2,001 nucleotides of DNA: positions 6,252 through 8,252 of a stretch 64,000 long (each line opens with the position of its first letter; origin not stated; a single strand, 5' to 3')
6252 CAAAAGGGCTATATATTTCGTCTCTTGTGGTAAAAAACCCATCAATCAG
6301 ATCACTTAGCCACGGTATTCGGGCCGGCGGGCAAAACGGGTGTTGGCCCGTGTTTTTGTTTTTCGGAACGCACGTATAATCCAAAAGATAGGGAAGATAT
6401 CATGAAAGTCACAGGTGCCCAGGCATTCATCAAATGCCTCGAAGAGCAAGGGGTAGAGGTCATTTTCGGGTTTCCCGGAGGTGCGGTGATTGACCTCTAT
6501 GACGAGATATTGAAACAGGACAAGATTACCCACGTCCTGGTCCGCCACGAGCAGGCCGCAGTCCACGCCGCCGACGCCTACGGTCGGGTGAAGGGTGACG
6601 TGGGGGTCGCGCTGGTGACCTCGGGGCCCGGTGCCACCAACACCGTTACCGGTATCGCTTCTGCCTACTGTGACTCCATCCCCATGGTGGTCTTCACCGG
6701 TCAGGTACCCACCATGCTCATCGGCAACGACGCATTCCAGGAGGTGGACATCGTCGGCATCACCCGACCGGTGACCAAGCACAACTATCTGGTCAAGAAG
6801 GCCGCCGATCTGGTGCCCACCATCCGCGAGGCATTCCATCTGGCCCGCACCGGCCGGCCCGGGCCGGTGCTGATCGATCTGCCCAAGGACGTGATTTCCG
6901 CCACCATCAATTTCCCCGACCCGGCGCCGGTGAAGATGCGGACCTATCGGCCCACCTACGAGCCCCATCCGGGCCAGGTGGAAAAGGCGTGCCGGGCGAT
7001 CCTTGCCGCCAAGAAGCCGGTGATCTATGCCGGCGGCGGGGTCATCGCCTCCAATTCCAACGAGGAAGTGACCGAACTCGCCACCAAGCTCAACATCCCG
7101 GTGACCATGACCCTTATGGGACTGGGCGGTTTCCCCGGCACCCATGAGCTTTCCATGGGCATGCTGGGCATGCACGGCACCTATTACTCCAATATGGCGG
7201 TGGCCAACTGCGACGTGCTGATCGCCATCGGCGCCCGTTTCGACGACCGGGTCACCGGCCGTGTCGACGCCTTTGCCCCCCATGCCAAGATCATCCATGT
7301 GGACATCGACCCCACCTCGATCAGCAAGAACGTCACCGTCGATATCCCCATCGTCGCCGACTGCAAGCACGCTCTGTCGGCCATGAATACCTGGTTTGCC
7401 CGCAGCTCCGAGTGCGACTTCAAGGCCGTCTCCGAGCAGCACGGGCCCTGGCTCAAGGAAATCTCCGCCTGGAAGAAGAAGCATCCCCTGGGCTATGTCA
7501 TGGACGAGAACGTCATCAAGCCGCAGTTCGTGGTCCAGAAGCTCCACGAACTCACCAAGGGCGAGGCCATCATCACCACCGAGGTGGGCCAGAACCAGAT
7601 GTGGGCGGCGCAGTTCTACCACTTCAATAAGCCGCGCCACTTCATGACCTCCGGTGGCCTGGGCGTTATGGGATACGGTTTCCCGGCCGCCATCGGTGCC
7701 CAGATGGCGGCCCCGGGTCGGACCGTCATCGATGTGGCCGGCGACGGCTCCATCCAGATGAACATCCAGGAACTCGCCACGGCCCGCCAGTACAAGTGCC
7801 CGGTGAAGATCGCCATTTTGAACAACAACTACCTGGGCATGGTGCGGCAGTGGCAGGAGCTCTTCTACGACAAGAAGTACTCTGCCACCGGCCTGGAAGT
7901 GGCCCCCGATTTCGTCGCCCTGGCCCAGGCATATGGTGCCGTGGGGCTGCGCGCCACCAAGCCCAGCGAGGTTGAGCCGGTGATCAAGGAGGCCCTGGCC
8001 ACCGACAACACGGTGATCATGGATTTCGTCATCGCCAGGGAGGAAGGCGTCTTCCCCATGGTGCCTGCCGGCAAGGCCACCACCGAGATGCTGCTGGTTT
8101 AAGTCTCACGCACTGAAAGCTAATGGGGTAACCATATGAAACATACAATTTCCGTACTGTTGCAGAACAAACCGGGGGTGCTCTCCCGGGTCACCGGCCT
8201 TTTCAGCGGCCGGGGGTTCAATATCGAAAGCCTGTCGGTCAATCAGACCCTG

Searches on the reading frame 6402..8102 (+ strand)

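Call 78: search_protein_families(library=ncbifam, proteins=[window:6402-8102:+], max_evalue=1e-10)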
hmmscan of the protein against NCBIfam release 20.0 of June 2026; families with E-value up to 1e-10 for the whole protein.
window:6402-8102:+ (566 aa): 51 families (the best 25 are shown)
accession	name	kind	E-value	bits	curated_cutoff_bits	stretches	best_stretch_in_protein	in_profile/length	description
NF004710.0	PRK06048.1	equivalog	2.3e-257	855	976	1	2-564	7-557/561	acetolactate synthase large subunit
TIGR00118.1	acolac_lg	equivalog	3.1e-252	838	538.35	1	4-564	2-554/557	biosynthetic-type acetolactate synthase large subunit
NF005409.0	PRK06965.1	equivalog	7.9e-234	777.5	1035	1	3-565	21-582/587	acetolactate synthase 3 catalytic subunit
NF006581.0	PRK09107.1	equivalog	8.4e-233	774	974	1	2-565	10-574/595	acetolactate synthase 3 large subunit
NF006319.0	PRK08527.1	equivalog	2.4e-232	772.4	905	1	1-565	2-559/565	acetolactate synthase large subunit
NF005824.0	PRK07710.1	equivalog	3.6e-222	738.8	976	1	2-564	16-568/573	acetolactate synthase large subunit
NF005228.0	PRK06725.1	equivalog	2e-221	736.2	991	1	2-565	15-566/571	acetolactate synthase large subunit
NF005058.0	PRK06466.1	equivalog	7.7e-221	734.5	951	1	3-565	4-568/574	acetolactate synthase 3 large subunit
NF005651.0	PRK07418.1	subfamily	5.5e-219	728.4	942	1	2-564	18-579/617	acetolactate synthase large subunit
NF006525.0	PRK08979.1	equivalog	1.7e-218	726.7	1084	1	2-565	3-566/572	acetolactate synthase 3 large subunit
NF005860.0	PRK07789.1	equivalog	2.4e-218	726.4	881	1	2-563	33-597/615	acetolactate synthase large subunit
NF004919.0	PRK06276.1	equivalog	2.1e-216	719.8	866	1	4-564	2-557/582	acetolactate synthase large subunit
NF005364.0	PRK06882.1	equivalog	1.9e-211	703.4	1083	1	2-565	3-566/574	acetolactate synthase 3 large subunit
NF005936.0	PRK07979.1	equivalog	1.1e-209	697.6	1080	1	3-565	4-568/574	acetolactate synthase 3 large subunit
NF006524.0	PRK08978.1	equivalog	1.8e-196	653.6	738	1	4-564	2-544/548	acetolactate synthase 2 catalytic subunit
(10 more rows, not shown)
